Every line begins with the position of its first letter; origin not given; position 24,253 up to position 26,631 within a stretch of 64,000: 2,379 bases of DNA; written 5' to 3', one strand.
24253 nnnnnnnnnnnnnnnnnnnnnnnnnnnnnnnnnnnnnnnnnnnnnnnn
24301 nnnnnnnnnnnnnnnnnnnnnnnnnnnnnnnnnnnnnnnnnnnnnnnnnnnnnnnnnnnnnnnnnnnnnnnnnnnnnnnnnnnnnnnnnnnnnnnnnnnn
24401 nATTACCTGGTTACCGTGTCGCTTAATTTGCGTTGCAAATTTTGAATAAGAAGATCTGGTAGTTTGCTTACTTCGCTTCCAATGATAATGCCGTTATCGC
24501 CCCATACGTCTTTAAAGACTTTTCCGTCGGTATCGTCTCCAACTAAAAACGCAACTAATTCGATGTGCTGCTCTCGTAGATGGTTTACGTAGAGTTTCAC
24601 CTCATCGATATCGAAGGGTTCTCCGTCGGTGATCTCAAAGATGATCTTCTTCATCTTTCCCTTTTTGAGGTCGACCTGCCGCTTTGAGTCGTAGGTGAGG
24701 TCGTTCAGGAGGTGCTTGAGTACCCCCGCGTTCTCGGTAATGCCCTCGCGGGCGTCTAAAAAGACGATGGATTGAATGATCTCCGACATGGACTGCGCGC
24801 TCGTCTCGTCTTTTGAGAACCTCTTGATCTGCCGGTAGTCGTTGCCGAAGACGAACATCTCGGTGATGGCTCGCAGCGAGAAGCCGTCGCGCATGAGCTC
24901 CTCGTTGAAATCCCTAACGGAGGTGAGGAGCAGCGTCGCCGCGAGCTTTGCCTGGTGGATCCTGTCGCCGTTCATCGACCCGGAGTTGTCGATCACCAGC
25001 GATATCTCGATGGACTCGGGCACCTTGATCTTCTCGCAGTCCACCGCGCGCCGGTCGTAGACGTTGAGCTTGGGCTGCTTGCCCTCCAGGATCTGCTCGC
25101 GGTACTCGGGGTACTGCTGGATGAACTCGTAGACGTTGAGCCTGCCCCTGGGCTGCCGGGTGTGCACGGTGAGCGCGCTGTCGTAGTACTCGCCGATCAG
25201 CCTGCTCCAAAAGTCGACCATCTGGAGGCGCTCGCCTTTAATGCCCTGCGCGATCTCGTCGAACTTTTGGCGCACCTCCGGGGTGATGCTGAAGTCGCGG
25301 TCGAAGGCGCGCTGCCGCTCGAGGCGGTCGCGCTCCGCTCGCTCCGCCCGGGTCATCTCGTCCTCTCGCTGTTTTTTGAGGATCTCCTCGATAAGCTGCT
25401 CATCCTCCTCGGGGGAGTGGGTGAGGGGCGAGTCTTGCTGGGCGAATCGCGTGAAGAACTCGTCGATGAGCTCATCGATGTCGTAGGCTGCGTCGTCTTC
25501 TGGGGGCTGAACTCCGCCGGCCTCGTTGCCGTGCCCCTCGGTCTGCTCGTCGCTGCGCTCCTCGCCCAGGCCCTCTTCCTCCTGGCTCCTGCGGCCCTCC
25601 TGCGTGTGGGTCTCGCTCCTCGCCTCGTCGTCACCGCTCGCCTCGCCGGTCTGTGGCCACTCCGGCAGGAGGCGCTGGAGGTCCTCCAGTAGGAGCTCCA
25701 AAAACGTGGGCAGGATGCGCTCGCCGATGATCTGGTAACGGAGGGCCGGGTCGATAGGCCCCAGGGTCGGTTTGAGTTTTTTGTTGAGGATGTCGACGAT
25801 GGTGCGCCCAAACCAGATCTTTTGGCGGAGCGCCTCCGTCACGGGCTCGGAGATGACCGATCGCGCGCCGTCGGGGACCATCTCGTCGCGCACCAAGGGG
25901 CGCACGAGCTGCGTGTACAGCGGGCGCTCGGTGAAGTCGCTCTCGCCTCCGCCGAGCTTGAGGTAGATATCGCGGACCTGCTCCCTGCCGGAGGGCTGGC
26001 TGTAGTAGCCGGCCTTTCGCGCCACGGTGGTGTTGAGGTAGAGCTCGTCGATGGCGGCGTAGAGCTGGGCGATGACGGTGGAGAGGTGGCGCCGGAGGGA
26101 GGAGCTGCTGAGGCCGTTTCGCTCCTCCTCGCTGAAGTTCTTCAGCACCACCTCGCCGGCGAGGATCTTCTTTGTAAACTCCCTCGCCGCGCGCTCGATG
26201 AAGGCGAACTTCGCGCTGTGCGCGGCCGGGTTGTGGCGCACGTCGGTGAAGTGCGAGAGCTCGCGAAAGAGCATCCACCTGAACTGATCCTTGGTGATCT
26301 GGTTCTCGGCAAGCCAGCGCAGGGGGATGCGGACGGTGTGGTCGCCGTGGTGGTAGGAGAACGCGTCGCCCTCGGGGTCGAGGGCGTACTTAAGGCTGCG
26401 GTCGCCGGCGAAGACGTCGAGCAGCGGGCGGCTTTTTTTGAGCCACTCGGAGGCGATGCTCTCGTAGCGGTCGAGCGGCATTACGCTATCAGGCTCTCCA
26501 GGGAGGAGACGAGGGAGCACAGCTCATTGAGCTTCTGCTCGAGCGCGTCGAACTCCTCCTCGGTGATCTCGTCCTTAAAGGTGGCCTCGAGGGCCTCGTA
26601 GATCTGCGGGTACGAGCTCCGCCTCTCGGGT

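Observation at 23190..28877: Translationally coupled MoxR-like AAA+ / vWA / seven-repeat propeller operon of unknown function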

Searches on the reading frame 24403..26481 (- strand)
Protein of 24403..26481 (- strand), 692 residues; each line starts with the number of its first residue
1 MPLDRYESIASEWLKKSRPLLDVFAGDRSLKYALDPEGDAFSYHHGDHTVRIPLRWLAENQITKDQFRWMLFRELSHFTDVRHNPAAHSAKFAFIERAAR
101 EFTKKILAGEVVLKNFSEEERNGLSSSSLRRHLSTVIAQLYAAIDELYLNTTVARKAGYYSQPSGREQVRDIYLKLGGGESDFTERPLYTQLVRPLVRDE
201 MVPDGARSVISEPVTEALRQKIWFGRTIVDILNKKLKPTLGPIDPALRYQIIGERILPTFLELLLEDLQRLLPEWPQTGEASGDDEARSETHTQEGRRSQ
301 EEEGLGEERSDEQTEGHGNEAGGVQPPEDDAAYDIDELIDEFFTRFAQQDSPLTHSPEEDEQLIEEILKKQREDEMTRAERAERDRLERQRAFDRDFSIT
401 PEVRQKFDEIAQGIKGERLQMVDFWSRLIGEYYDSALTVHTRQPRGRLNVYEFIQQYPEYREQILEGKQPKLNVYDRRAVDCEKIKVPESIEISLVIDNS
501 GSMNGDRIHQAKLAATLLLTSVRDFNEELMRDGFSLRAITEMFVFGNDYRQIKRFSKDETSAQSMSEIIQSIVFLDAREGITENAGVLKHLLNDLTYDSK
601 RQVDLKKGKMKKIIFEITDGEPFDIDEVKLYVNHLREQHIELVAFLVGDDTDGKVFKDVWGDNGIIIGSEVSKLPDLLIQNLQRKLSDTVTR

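Call 3: search_protein_families(library=pfam, proteins=[window:24403-26481:-], max_evalue=1)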
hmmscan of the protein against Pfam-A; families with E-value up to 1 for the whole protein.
window:24403-26481:- (692 aa): 4 families
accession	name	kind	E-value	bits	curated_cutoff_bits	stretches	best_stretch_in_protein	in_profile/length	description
PF00092.34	VWA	-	3.4e-09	37.6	23.8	1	493-660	2-151/174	von Willebrand factor type A domain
PF13519.12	VWA_2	-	0.00074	20.6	27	1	495-621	3-107/107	von Willebrand factor type A domain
PF11775.14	CobT_C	-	0.0013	18.9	21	1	493-634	15-159/220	Cobalamin biosynthesis protein CobT VWA domain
PF18052.6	Rx_N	-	0.091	13.3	27.7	1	330-351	63-84/93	Rx N-terminal domain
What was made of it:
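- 24406..25005 (-): vWA domain with a complete MIDAS motif: D498-x-S500-x-S502, T582 and D619. Pfam VWA 3.4e-9 (call 3).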

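Call 4: search_protein_families(library=padloc, proteins=[window:24403-26481:-], max_evalue=1)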
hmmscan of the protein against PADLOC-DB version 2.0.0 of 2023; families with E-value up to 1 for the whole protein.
window:24403-26481:- (692 aa): 0 families

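Call 5: search_protein_families(library=ncbifam, proteins=[window:24403-26481:-], max_evalue=1)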
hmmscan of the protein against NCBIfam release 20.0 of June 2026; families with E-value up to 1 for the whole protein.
window:24403-26481:- (692 aa): 2 families
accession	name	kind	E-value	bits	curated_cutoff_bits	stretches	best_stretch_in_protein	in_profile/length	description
TIGR03788.1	marine_srt_targ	equivalog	0.00019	20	551.65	1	492-620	273-379/629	marine proteobacterial sortase target protein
TIGR01651.1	CobT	equivalog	0.91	8.1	759.05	0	493-520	395-422/600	cobaltochelatase subunit CobT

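Call 15: find_homologous_proteins(query=window:24403-26481:-)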
Query window:24403-26481:- (692 aa): 1 proteins with E <= 0.001 among 8000 candidates.
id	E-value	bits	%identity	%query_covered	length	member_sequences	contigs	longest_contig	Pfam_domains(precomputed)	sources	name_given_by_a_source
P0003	0.0e+0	1550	100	100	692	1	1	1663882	PF00092.35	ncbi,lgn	-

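Call 31: search_solved_structures(query=A2, max_evalue=1, show_alignments=1)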
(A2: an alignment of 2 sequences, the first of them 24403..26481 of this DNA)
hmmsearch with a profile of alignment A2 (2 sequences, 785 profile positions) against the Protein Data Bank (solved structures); distinct sequences matched with E-value up to 1: 4.
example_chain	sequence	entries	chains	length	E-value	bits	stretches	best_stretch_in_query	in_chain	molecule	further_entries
8s05_A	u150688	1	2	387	0.1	14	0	702-760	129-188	Conserved protein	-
6jp9_A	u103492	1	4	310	0.41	12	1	248-304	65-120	GMP synthase [glutamine-hydrolyzing] subunit B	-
7wio_A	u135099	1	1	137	0.57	11.5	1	424-480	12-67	Major ampullate spidroin 1A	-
5iz2_B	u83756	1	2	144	0.63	11.4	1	424-480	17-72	Major ampullate spidroin 1A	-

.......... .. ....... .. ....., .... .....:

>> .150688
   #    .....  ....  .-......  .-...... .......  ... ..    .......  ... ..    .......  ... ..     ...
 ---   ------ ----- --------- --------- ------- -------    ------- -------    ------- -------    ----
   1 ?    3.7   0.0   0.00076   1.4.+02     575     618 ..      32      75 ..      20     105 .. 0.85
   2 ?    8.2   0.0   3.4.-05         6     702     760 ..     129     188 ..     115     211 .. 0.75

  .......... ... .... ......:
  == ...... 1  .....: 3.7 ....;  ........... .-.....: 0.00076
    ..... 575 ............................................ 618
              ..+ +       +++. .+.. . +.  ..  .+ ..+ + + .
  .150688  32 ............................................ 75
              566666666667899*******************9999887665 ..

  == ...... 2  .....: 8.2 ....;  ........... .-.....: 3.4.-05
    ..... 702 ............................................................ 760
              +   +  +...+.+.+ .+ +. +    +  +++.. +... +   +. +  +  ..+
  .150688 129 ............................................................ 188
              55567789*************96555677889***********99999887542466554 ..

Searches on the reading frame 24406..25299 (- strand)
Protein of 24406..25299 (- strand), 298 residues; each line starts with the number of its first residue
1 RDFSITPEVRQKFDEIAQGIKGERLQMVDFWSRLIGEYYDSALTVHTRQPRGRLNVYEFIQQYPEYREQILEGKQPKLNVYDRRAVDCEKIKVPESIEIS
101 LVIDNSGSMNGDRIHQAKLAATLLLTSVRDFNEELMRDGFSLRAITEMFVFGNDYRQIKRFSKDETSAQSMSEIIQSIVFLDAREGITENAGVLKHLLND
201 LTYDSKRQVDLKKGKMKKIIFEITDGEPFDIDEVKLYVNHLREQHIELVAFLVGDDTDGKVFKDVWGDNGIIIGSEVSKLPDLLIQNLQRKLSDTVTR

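Call 66: search_solved_structures(query=A6, max_evalue=1, show_alignments=1)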
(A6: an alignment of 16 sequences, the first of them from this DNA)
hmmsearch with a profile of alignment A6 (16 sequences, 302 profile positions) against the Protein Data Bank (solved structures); distinct sequences matched with E-value up to 1: 68 (the best 60 are shown).
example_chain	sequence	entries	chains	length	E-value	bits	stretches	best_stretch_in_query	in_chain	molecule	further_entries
4f1j_A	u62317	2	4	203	2e-09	40.2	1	95-259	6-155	Thrombospondin related anonymous protein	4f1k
4hqk_A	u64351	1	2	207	4.1e-08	35.9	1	96-259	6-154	Thrombospondin-related anonymous protein, TRAP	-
4hqf_A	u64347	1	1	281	6.1e-08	35.4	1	95-259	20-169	Thrombospondin-related anonymous protein, TRAP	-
4hql_A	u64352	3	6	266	1.6e-07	34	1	148-258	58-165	Sporozoite surface protein 2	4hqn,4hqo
4cn8_A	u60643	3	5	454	2.9e-06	29.9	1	157-257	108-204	PROXIMAL THREAD MATRIX PROTEIN 1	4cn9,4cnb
6rhv_C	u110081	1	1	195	5.7e-05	25.6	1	180-284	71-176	Integrin alpha-M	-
9hll_A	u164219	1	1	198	6.5e-05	25.4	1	180-281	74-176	Integrin alpha-M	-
9c4f_I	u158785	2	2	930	0.00013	24.4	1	98-127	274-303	Inter-alpha-trypsin inhibitor heavy chain H4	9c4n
1m1u_A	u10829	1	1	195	0.00091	21.7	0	97-143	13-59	Integrin alpha-M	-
1ido_A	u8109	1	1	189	0.0011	21.4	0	98-143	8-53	INTEGRIN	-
4m76_B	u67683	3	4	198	0.0011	21.3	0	98-143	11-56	Integrin alpha-M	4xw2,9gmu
1jlm_A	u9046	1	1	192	0.0012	21.3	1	98-258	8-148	INTEGRIN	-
7akk_D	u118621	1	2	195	0.0012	21.3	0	98-144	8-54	Integrin alpha-M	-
6rhw_C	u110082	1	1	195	0.0012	21.3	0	98-144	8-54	Integrin alpha-M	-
1mf7_A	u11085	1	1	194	0.0012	21.3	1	98-258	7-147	INTEGRIN ALPHA M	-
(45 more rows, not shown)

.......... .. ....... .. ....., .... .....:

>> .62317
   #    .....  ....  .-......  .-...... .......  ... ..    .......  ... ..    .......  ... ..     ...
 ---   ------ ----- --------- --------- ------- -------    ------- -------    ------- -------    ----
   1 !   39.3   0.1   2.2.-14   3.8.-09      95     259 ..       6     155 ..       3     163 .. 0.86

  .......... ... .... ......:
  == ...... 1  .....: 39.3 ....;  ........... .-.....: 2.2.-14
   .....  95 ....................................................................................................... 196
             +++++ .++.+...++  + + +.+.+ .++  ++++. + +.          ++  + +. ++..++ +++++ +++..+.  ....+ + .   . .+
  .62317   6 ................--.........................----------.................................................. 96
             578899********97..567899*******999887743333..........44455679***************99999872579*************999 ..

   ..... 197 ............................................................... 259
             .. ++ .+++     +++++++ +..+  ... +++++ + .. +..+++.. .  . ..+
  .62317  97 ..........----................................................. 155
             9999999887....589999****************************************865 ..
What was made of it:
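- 24406..25005 (-): The profile matches TRAP and integrin I domains (call 66).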

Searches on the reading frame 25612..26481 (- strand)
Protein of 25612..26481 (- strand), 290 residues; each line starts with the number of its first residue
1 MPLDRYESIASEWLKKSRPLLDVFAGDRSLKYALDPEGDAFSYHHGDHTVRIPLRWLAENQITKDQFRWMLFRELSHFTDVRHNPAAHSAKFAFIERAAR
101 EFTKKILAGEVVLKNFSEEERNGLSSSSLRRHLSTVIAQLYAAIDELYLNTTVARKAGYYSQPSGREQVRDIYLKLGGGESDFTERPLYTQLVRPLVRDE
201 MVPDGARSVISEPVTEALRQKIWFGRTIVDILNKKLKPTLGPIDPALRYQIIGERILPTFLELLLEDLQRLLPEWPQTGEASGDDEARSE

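Call 68: search_protein_families(library=pfam, alignment_id=A7, max_evalue=1)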
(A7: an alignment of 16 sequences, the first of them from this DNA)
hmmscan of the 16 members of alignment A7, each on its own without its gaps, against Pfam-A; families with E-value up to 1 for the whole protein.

A. member 1, seq(275 aa): 0 families

B. families by the number of members that match (of 16 scanned): 13 families
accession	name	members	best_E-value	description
PF03938.19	OmpH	1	0.0049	Outer membrane protein (OmpH-like)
PF03997.17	VPS28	1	0.013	VPS28 protein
PF18114.7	Suv3_N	1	0.024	Suv3 helical N-terminal domain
PF02881.24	SRP54_N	1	0.085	SRP54-type protein, helical bundle domain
PF18301.6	preATP-grasp_3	1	0.085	pre ATP-grasp 3 domain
PF17569.7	DUF5475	1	0.092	Family of unknown function (DUF5475)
PF16252.10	DUF4908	1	0.099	Domain of unknown function (DUF4908)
PF23735.1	KIF9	1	0.1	Kinesin-like protein KIF9 domain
PF11080.13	GhoS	1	0.11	Endoribonuclease GhoS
PF09311.16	Rab5-bind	1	0.12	Rabaptin-like protein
PF19314.4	DUF5917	1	0.2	Family of unknown function (DUF5917)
PF01429.25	MBD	1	0.24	Methyl-CpG binding domain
PF22992.2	C2CH-4th_BIRD-IDD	1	0.6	BIRD-IDD transcription factor, fourth C2HC zinc finger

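Call 69: search_solved_structures(query=A7, max_evalue=10, show_alignments=3)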
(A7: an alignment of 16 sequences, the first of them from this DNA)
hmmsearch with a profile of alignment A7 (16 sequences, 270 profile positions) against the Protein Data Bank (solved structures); distinct sequences matched with E-value up to 10: 3.
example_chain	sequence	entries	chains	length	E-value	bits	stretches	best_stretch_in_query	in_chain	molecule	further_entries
2lvs_A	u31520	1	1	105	0.44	12.9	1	114-171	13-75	Putative uncharacterized protein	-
5v5z_A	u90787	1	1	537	1.1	11.6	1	125-215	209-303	Lanosterol 14-alpha demethylase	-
6y32_B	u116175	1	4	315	2.3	10.6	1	186-250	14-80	Signal recognition particle receptor subunit alpha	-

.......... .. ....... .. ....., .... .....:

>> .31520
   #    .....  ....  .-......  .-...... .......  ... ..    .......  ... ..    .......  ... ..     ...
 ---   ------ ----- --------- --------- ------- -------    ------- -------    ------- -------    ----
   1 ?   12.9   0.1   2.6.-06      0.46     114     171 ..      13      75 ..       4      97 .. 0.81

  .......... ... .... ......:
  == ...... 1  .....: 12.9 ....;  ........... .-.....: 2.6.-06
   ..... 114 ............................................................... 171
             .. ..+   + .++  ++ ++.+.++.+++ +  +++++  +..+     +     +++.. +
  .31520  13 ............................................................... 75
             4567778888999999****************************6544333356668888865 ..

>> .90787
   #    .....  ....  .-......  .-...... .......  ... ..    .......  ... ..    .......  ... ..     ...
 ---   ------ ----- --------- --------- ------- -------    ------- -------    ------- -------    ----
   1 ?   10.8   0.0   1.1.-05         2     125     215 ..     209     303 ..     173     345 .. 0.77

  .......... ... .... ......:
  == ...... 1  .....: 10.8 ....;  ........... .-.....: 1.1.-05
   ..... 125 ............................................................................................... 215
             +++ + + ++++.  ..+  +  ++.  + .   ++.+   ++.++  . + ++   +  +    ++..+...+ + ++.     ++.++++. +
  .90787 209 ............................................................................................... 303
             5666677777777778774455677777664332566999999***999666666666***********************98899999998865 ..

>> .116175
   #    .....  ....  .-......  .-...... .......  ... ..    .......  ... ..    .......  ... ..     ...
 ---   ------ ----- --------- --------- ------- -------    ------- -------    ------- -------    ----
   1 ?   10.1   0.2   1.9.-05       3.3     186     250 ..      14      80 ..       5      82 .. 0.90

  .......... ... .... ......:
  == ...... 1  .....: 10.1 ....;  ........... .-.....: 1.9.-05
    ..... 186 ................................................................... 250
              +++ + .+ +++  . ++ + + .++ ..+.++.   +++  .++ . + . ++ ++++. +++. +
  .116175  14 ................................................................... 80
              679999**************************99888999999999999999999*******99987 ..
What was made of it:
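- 25672..26481 (-): Gene 2 N-domain (aa 1-270). It contains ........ (aa 73-80; 26242-26265) where 28 of 64 relatives have HExxH[FYL]xD, and IDELYLN (aa 144-150) where those relatives have LDDIYVN. No Pfam or PDB sequence match, calls 68, 69.
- On Zincin metallopeptidases: There is no Pfam or PDB profile hit (calls 68, 69).
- No peptidase family is detected by Pfam or PDB profiles (calls 68, 69).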

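Call 77: predict_structure(protein=window:25612-26481:-)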
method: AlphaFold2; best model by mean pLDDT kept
length: 290 residues; sequences in the alignment: 1
mean_pLDDT: 56.9   pTM: 0.48
mean pLDDT of the five models: 56.9, 45.5, 45.5, 44.3, 42.1
residues with pLDDT >= 90: 0; 70-90: 47; 50-70: 152; < 50: 91
segments of 3 or more residues with pLDDT < 50: 181-218, 244-290
pLDDT, mean of each block of 10 residues (from residue 1): 61 73 63 75 73 78 73 67 64 66 64 66 60 59 59 56 56 53 41 36 39 46 53 55 48 46 47 39 33
secondary structure, 60 per line:
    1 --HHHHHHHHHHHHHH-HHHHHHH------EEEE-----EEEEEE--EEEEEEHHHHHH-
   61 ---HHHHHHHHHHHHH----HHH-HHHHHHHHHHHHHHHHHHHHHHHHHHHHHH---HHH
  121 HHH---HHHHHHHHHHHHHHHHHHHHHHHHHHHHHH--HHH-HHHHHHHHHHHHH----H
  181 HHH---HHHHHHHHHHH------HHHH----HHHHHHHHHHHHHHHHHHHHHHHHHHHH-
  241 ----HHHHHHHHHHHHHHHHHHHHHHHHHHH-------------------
elements in order: H3-16 H18-24 E31-34 E40-45 E48-53 H54-59 H64-76 H85-114 H118-123 H127-156 H163-175 H180-183 H187-197 H204-207 H212-239 H245-271
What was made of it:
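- On Zincin metallopeptidases: The AF2 model has pLDDT 57 (call 77).
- The predicted topology around the motif is helix, three strands, then the motif helix (call 77), which is compatible with a zincin core.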
